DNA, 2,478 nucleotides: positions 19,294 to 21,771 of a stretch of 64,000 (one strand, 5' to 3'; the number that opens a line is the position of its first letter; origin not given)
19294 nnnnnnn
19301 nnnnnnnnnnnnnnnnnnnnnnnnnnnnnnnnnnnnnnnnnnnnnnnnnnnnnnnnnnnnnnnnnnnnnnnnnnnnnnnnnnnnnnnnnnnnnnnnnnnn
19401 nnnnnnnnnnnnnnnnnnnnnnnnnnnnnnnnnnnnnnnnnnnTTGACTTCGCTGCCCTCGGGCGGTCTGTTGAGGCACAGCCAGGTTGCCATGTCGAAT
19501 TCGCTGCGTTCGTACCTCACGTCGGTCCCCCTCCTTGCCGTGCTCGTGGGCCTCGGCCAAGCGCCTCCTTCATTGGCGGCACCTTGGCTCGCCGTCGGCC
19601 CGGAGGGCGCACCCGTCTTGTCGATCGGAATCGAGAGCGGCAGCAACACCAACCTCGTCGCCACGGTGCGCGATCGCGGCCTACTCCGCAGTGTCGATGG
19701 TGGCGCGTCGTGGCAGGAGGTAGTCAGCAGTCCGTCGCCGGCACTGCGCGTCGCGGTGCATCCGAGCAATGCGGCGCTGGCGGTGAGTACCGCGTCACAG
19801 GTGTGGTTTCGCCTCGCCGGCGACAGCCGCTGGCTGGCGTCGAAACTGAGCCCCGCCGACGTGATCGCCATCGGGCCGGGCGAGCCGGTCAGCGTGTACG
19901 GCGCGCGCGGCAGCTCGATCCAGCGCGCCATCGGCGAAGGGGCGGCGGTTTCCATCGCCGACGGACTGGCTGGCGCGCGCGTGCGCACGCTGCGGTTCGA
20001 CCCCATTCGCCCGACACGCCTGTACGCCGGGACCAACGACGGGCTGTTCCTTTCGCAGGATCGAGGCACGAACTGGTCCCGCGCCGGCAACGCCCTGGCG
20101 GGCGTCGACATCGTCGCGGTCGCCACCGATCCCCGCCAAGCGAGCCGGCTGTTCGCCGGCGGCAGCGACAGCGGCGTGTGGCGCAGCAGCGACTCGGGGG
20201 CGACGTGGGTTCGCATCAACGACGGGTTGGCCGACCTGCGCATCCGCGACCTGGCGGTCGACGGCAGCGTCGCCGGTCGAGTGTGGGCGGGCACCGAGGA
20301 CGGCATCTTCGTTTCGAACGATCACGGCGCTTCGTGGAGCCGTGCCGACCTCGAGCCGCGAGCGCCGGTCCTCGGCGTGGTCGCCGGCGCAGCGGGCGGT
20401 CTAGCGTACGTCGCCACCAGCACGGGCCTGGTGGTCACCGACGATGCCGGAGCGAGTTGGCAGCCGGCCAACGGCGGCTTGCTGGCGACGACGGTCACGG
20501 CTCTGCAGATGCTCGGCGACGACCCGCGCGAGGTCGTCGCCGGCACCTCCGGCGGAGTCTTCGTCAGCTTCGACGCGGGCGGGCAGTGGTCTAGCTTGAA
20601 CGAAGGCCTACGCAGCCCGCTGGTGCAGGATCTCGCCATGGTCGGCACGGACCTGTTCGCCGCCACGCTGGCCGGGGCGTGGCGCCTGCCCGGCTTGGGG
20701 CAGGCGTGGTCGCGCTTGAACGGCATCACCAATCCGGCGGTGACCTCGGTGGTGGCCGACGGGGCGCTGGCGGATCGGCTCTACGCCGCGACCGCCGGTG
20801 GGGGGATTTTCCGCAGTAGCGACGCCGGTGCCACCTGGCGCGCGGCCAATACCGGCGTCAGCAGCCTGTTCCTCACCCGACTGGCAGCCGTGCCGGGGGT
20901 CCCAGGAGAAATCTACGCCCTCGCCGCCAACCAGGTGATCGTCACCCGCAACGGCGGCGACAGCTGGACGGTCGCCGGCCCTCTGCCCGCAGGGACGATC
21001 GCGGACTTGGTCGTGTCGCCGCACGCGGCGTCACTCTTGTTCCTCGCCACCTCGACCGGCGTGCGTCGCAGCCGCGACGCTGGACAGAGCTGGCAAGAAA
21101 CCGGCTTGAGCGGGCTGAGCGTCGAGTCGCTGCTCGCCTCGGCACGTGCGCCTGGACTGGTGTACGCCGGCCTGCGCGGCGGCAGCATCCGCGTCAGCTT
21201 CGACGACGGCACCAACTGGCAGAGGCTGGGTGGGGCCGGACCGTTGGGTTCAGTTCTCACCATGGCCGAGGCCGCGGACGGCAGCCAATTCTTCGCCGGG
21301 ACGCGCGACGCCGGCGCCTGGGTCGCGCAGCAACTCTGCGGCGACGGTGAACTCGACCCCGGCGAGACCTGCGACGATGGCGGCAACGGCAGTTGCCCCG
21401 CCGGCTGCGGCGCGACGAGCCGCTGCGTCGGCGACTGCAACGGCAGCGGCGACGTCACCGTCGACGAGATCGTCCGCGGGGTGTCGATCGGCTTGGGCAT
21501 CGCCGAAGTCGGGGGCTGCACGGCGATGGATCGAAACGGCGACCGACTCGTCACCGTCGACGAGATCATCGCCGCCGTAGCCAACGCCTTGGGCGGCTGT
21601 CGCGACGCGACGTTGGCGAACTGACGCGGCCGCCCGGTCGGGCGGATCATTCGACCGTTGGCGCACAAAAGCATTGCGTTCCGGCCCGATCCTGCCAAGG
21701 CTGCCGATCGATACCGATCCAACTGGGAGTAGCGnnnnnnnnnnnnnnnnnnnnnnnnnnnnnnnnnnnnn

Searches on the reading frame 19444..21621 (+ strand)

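Call 20: search_protein_families(library=pfam, proteins=[window:19444-21621:+], max_evalue=0.001)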
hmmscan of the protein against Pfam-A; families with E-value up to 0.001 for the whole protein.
window:19444-21621:+ (726 aa): 4 families
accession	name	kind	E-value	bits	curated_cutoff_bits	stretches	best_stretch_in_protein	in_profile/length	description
PF15902.12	Sortilin-Vps10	-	2.3e-21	76.6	33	1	201-258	3-60/446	Sortilin, neurotensin receptor 3,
PF02012.26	BNR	-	5.8e-15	53.2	27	0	289-300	1-12/12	BNR/Asp-box repeat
PF19755.4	DUF6242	-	3.6e-06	27.4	29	0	417-465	173-217/217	Domain of unknown function (DUF6242)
PF14870.12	PSII_BNR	-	3.8e-06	26.8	27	0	237-340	32-138/303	Photosynthesis system II assembly factor YCF48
